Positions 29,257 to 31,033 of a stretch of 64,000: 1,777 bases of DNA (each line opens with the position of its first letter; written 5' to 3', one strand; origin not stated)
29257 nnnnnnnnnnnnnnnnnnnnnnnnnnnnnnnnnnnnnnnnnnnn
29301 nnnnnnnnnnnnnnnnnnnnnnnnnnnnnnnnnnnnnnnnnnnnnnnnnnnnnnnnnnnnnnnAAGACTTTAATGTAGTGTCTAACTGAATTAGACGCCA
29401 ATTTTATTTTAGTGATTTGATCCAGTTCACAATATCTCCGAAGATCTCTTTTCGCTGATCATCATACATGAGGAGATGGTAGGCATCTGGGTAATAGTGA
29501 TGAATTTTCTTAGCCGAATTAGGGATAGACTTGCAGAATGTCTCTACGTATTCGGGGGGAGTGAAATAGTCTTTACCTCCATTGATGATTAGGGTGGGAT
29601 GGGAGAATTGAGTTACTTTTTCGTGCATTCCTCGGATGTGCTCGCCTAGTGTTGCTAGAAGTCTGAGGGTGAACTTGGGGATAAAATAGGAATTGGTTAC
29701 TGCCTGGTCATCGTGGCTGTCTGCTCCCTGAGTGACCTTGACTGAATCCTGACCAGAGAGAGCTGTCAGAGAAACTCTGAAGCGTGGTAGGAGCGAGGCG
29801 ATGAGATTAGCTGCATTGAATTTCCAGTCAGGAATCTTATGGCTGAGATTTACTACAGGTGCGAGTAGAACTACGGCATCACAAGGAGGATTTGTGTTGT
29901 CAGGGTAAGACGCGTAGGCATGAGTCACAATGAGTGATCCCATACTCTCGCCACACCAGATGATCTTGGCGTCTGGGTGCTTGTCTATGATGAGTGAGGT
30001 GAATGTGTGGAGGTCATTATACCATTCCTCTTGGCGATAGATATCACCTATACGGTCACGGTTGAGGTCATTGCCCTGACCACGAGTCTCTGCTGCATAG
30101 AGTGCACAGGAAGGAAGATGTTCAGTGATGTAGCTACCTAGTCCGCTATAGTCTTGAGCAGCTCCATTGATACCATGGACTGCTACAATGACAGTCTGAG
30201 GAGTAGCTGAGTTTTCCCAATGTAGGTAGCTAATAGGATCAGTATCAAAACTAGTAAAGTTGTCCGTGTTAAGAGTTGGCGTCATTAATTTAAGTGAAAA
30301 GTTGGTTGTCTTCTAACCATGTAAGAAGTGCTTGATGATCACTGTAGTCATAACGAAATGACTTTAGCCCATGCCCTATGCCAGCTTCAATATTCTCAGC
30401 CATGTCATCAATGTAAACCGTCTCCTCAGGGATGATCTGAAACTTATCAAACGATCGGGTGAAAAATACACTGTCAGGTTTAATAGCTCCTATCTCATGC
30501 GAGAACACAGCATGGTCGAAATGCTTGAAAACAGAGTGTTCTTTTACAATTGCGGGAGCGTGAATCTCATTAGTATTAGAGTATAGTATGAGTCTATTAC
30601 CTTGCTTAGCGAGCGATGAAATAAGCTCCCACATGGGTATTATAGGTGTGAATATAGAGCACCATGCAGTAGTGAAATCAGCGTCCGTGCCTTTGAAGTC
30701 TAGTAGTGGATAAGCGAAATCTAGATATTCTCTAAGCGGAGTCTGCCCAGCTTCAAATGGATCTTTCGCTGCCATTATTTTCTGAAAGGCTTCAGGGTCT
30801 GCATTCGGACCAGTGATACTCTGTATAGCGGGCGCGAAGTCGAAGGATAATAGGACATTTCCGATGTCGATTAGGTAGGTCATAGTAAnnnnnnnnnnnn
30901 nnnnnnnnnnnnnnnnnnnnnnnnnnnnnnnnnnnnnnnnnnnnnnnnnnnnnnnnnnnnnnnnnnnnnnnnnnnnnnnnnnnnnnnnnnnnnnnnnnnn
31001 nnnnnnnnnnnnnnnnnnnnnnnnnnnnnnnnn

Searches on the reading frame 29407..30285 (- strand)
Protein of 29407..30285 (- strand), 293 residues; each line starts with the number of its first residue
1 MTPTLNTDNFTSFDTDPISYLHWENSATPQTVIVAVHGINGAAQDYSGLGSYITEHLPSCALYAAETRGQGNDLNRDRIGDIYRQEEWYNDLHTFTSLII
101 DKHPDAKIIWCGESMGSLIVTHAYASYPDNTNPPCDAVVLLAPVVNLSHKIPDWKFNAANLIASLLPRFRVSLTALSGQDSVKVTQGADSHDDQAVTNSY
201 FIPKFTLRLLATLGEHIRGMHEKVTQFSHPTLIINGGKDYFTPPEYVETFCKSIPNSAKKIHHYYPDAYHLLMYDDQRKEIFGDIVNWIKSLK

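Call 57: search_protein_families(library=pfam, proteins=[window:29407-30285:-], max_evalue=0.00001)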
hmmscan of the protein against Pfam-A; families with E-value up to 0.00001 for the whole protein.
window:29407-30285:- (293 aa): 3 families
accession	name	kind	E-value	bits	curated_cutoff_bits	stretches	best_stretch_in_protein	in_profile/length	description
PF12146.15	Hydrolase_4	-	7.6e-35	120.8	27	1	28-276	2-238/239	Serine aminopeptidase, S33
PF00561.26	Abhydrolase_1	-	1.7e-15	57.8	25.8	1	32-276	2-244/245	alpha/beta hydrolase fold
PF12697.13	Abhydrolase_6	-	1e-08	36.5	26.3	1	33-280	1-213/217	Alpha/beta hydrolase family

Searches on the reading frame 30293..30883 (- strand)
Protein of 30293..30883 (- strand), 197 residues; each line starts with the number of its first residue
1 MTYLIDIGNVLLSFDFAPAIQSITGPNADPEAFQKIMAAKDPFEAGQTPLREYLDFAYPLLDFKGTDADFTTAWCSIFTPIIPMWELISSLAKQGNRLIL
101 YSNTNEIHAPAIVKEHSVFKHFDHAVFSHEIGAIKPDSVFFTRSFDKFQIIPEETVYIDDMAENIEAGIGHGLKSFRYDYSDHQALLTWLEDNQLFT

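Call 58: search_protein_families(library=pfam, proteins=[window:30293-30883:-], max_evalue=0.00001)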
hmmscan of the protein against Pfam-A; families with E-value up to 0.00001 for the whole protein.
window:30293-30883:- (197 aa): 2 families
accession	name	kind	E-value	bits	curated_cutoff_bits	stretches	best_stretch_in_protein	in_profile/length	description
PF00702.32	Hydrolase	-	5.1e-10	40.5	26.4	1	79-172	98-191/191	haloacid dehalogenase-like hydrolase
PF13419.12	HAD_2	-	3.6e-09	37.4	23.8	1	80-175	80-175/178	Haloacid dehalogenase-like hydrolase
